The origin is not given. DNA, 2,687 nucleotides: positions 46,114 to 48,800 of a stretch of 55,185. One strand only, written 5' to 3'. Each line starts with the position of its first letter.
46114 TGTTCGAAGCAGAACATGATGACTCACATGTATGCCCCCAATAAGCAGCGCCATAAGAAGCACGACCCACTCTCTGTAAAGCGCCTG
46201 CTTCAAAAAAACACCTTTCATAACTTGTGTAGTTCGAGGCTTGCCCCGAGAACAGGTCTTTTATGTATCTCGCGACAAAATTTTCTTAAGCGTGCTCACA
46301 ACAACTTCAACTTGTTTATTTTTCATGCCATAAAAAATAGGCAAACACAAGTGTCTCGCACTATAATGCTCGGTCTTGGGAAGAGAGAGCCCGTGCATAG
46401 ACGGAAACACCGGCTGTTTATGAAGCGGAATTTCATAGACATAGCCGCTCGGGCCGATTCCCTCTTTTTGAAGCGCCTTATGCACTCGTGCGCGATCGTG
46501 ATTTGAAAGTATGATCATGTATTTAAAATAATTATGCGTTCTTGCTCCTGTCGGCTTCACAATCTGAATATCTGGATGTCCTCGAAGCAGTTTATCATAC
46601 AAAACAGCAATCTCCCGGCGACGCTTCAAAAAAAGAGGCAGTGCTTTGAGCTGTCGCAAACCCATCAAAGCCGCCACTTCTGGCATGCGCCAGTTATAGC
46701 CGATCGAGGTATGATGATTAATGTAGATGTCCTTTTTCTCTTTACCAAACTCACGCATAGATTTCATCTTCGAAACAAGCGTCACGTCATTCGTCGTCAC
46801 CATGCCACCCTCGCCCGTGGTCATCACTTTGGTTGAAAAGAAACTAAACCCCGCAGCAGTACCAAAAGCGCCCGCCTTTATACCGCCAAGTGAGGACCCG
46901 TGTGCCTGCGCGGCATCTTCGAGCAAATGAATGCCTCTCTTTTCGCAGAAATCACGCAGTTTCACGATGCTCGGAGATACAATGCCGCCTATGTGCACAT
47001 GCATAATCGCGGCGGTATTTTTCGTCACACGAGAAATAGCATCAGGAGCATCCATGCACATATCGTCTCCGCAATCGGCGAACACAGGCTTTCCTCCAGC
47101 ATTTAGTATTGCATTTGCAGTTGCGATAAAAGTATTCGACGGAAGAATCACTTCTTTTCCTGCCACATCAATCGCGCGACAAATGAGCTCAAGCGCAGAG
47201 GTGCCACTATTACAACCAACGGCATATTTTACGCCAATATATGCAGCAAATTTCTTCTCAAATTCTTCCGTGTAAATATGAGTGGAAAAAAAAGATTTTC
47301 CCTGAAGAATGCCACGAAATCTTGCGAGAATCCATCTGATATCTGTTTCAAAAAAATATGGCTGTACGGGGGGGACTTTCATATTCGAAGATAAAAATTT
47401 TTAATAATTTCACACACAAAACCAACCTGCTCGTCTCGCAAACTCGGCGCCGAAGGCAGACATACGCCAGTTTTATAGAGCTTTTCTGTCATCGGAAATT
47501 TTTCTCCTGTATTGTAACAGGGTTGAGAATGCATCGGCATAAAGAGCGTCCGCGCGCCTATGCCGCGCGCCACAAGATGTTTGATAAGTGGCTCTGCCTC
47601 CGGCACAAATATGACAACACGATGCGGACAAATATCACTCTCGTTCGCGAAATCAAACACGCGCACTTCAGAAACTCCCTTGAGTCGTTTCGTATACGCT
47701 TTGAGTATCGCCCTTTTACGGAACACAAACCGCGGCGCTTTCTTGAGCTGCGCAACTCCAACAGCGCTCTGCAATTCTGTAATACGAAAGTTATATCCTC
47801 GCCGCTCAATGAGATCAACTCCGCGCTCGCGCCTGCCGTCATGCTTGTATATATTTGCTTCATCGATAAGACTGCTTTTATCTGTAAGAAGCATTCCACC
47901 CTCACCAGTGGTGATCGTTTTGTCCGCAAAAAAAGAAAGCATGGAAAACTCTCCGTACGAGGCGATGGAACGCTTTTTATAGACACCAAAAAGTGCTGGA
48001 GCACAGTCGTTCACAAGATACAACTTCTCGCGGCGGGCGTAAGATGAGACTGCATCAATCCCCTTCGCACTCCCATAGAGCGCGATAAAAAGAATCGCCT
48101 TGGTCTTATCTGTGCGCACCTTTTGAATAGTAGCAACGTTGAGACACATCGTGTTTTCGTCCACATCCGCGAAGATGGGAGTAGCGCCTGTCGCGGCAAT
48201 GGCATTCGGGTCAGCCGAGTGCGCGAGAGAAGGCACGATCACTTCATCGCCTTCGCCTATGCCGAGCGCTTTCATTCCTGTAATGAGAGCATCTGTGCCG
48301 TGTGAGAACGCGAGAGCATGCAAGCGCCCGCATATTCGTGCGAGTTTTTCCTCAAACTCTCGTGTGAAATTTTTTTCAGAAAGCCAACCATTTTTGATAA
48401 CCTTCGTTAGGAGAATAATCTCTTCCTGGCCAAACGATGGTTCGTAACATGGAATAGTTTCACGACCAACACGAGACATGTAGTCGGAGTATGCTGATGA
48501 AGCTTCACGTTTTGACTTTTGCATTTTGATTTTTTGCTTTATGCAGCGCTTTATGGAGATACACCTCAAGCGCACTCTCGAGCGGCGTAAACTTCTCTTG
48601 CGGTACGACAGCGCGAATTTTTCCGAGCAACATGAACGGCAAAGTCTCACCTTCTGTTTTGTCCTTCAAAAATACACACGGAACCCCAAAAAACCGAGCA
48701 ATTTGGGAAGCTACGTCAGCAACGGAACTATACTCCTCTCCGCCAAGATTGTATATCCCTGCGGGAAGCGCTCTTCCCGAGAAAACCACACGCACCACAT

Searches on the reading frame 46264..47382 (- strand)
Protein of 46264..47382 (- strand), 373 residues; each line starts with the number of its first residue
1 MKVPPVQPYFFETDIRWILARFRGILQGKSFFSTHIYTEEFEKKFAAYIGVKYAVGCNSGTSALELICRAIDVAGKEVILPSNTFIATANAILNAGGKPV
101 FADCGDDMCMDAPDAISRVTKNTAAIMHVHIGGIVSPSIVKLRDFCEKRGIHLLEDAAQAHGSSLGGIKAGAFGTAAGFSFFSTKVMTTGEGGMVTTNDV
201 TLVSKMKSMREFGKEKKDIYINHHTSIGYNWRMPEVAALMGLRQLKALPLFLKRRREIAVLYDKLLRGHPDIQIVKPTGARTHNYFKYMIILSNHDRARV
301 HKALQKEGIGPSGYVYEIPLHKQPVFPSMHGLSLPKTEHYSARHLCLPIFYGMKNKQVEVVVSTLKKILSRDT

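Call 10: search_protein_families(library=pfam, proteins=[window:46264-47382:-], max_evalue=0.01)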
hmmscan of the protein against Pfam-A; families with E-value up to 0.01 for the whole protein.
window:46264-47382:- (373 aa): 4 families
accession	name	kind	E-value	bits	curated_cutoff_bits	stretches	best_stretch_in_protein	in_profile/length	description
PF01041.23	DegT_DnrJ_EryC1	-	4e-97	326.1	19.8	1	19-365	8-359/360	DegT/DnrJ/EryC1/StrS aminotransferase family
PF01212.27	Beta_elim_lyase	-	6.8e-05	22.8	27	1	38-214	34-228/288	Beta-eliminating lyase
PF00155.27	Aminotran_1_2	-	0.00031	20.5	19.7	1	32-161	38-190/361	Aminotransferase class I and II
PF01053.26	Cys_Met_Meta_PP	-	0.0021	17.2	27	0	38-287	54-287/381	Cys/Met metabolism PLP-dependent enzyme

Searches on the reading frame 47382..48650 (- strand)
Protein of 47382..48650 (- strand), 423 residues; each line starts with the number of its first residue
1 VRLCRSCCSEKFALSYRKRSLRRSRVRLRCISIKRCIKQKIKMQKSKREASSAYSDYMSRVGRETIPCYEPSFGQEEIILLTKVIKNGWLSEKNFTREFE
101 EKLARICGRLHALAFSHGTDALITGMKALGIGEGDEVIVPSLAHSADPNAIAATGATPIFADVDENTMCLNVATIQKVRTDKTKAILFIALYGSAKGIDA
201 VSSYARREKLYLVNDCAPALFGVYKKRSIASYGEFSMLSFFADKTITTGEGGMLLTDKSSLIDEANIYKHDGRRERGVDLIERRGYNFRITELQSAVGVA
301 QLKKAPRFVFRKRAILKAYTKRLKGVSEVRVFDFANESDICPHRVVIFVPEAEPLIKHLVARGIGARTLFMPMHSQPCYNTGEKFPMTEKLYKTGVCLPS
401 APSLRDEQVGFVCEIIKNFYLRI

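Call 10: search_protein_families(library=pfam, proteins=[window:47382-48650:-], max_evalue=0.01)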
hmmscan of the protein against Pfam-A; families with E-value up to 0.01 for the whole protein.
window:47382-48650:- (423 aa): 2 families
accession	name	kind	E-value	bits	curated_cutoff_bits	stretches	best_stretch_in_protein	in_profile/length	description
PF01041.23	DegT_DnrJ_EryC1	-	3.6e-89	299.9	19.8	1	74-416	4-359/360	DegT/DnrJ/EryC1/StrS aminotransferase family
PF00155.27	Aminotran_1_2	-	7.6e-05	22.5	19.7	1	97-187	45-151/361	Aminotransferase class I and II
